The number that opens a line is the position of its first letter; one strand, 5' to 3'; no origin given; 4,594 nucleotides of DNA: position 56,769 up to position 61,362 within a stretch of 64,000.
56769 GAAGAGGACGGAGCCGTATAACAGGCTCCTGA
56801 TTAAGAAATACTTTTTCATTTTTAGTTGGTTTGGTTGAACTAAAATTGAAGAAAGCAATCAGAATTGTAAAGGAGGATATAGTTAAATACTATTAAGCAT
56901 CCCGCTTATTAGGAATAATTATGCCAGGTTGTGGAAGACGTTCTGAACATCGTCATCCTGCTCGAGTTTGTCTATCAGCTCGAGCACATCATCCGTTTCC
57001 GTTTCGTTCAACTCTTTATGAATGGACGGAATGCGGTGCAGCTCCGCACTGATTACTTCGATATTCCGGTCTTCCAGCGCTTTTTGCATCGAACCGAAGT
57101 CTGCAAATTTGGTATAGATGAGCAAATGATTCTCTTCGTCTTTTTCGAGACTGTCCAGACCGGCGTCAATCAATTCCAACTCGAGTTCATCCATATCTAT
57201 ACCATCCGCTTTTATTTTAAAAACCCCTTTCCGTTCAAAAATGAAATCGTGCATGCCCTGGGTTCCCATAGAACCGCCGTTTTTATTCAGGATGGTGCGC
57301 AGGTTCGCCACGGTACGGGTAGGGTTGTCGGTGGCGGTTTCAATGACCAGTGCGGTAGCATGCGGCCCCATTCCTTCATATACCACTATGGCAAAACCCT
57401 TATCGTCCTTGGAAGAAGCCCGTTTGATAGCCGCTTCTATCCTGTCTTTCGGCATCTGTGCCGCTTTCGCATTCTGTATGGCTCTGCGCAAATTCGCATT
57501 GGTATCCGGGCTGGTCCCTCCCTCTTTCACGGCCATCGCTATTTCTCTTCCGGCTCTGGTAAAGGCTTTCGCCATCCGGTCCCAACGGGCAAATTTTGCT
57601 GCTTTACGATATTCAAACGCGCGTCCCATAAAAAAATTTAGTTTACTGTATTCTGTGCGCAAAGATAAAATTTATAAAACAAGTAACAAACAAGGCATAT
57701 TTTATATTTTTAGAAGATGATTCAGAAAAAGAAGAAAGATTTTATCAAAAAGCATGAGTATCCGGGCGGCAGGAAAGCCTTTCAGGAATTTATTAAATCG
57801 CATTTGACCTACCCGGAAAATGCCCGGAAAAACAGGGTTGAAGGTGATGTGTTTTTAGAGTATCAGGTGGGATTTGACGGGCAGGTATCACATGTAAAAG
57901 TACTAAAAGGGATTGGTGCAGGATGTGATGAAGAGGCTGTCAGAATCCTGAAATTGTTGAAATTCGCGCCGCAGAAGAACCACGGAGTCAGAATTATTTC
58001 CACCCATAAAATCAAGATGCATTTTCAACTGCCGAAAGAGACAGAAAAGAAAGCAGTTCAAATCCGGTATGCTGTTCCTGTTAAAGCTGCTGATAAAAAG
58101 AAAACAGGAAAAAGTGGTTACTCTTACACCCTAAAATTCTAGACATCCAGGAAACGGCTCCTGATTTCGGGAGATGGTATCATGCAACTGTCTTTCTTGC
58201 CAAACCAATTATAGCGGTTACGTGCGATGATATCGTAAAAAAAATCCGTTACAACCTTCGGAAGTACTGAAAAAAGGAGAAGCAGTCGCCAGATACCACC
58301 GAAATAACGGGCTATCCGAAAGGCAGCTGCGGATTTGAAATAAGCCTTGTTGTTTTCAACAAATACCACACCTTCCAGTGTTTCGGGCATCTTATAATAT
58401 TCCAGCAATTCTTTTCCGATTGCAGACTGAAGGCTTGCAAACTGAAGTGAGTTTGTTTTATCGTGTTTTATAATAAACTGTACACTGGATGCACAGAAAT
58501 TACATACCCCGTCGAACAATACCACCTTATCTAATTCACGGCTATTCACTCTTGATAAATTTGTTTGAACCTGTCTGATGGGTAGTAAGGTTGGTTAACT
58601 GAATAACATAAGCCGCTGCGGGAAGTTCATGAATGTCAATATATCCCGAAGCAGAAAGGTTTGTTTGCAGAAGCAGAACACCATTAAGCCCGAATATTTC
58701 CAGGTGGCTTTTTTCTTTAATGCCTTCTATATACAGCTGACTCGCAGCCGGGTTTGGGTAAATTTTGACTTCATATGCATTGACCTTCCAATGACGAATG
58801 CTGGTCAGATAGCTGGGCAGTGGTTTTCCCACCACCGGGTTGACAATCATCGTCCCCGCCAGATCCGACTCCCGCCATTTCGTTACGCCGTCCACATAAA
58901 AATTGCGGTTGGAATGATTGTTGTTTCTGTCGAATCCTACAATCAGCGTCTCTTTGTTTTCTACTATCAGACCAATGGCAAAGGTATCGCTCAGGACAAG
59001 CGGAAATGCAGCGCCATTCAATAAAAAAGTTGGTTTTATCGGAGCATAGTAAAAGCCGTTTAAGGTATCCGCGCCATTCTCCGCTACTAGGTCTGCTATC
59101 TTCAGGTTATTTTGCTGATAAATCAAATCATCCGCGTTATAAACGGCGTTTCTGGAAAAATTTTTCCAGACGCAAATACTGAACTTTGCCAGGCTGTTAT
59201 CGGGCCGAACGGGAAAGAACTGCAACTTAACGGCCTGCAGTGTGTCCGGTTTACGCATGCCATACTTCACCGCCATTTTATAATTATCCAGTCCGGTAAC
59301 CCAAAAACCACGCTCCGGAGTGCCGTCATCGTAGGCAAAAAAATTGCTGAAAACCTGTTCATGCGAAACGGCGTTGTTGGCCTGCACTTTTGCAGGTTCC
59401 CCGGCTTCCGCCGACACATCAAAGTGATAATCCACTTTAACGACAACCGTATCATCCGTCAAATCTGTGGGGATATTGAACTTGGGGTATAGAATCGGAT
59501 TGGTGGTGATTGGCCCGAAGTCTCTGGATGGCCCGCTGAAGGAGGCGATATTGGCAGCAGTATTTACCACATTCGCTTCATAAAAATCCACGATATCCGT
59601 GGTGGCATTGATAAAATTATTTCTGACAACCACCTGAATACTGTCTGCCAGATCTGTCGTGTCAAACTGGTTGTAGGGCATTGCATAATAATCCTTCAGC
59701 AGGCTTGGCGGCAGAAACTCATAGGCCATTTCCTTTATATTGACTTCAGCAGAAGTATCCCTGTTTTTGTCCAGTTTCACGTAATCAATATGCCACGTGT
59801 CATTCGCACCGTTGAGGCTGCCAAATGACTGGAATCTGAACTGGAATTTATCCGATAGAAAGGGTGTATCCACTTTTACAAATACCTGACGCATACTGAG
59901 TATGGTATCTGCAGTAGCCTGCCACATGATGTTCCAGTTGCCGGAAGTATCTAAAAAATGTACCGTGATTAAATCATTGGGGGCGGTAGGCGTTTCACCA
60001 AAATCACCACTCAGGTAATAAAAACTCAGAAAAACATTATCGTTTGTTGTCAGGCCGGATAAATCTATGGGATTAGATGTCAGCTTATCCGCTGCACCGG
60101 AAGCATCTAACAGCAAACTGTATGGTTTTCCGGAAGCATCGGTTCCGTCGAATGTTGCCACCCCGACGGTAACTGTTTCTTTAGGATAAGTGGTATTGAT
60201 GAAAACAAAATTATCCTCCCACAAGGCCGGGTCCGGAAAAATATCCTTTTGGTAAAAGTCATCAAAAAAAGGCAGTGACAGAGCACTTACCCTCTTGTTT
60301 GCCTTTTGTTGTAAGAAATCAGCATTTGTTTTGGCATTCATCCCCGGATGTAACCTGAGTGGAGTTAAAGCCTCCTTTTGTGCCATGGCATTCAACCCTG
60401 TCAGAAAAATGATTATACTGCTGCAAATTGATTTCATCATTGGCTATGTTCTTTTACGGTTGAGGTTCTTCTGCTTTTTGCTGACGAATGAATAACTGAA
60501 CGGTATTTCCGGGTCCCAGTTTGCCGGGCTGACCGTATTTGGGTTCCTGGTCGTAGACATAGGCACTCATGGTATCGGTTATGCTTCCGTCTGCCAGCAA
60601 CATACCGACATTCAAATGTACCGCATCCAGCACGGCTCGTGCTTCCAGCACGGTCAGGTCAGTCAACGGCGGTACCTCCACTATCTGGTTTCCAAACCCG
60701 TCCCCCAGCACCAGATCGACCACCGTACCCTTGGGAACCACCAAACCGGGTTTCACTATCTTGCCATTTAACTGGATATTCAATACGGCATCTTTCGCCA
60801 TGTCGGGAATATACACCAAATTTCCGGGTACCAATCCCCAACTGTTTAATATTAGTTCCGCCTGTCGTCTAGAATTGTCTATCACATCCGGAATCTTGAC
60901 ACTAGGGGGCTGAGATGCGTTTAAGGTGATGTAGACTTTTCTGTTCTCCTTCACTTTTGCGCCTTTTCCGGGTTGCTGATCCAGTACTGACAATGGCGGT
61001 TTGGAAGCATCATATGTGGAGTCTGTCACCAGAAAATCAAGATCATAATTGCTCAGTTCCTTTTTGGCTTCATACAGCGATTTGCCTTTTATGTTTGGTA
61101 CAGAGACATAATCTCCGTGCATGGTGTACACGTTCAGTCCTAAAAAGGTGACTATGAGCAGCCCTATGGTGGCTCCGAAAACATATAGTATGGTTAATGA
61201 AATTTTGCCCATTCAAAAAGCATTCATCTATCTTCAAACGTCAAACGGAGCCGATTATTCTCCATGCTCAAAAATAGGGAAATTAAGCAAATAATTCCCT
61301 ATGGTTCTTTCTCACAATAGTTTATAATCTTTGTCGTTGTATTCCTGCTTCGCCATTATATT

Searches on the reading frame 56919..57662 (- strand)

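Call 27: search_protein_families(library=pfam, proteins=[window:56919-57662:-], max_evalue=0.001)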
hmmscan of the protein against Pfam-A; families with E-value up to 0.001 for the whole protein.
window:56919-57662:- (247 aa): 2 families
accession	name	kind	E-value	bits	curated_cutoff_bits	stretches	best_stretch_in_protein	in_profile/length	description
PF01709.26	Transcrip_reg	-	7.2e-49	166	27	1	93-246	4-160/160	TACO1/YebC second and third domain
PF20772.2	TACO1_YebC_N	-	2.4e-23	82.8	36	1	15-84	2-72/73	TACO1/YebC protein N-terminal domain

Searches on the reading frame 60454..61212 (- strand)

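Call 27: search_protein_families(library=pfam, proteins=[window:60454-61212:-], max_evalue=0.001)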
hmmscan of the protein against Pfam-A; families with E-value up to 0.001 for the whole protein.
window:60454-61212:- (252 aa): 1 family
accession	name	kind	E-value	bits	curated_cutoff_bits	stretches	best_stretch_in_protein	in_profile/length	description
PF03793.24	PASTA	-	6.5e-20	71.3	23.2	1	36-98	1-63/64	PASTA domain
